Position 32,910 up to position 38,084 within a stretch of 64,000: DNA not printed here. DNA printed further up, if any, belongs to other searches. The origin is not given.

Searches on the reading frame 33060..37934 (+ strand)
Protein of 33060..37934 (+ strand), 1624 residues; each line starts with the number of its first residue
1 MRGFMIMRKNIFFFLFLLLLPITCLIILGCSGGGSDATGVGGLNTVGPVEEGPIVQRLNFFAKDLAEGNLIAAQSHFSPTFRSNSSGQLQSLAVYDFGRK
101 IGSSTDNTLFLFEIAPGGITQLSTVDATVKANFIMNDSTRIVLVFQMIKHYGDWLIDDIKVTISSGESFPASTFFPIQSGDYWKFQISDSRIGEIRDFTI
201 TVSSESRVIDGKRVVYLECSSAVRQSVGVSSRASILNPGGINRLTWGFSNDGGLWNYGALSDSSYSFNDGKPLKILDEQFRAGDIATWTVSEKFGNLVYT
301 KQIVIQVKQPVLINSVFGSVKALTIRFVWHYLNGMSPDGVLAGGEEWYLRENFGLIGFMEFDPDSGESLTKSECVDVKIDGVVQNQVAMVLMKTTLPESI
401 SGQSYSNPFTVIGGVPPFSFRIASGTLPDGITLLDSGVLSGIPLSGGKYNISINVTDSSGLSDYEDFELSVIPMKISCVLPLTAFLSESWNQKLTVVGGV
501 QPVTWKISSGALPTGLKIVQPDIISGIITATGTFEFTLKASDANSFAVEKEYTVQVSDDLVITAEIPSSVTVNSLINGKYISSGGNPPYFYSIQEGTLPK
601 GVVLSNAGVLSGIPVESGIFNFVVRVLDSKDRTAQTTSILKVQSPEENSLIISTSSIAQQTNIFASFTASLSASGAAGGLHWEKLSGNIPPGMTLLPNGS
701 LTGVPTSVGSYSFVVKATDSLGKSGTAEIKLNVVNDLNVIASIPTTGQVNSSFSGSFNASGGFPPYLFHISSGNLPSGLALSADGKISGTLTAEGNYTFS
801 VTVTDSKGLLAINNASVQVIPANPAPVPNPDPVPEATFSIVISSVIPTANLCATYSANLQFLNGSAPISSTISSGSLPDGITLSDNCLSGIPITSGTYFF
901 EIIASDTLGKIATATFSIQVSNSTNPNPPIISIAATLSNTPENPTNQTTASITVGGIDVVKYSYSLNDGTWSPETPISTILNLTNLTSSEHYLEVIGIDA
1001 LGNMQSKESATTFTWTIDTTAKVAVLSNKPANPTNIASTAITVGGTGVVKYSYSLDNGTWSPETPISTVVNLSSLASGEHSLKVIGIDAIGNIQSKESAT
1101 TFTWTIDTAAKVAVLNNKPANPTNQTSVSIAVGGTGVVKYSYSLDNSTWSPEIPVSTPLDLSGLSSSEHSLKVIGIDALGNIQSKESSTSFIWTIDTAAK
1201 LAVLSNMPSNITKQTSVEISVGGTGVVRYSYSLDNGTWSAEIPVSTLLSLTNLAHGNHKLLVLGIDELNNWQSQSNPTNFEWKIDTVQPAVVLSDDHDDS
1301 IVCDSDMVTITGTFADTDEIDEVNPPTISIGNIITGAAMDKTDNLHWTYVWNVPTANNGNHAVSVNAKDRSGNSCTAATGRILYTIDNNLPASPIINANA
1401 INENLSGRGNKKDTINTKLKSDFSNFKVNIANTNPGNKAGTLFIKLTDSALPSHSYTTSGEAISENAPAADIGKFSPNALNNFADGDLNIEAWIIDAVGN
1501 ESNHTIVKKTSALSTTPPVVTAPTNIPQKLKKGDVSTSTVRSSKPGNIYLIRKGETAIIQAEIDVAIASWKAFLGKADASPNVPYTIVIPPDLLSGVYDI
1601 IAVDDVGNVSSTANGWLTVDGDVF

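Call 18: search_protein_families(library=pfam, proteins=[window:33060-37934:+], max_evalue=0.01)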
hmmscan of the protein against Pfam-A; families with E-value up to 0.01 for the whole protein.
window:33060-37934:+ (1624 aa): 7 families
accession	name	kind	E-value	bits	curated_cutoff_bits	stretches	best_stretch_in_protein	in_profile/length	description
PF05345.18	He_PIG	-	6.6e-38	129.5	24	6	742-811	8-87/96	Putative Ig domain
PF19077.6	Big_13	-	5.9e-12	46.4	27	0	1290-1387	5-101/102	Bacterial Ig-like domain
PF07495.19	Y_Y_Y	-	1.3e-11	44.6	26.6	0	1226-1274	7-56/65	Y_Y_Y domain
PF22352.2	K319L-like_PKD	-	3e-09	37.2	27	0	787-819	54-84/84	K319L-like, PKD domain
PF24908.1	Ig_SIBA-E_2nd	-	2.4e-08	34.6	27.8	0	673-723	41-78/117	Integrin beta-like protein A-E, second Ig-like domain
PF15418.12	DUF4625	-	6.2e-06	27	27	0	446-471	105-130/131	Domain of unknown function (DUF4625)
PF13573.12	SprB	-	0.0082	16.2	28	0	583-597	22-36/37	SprB repeat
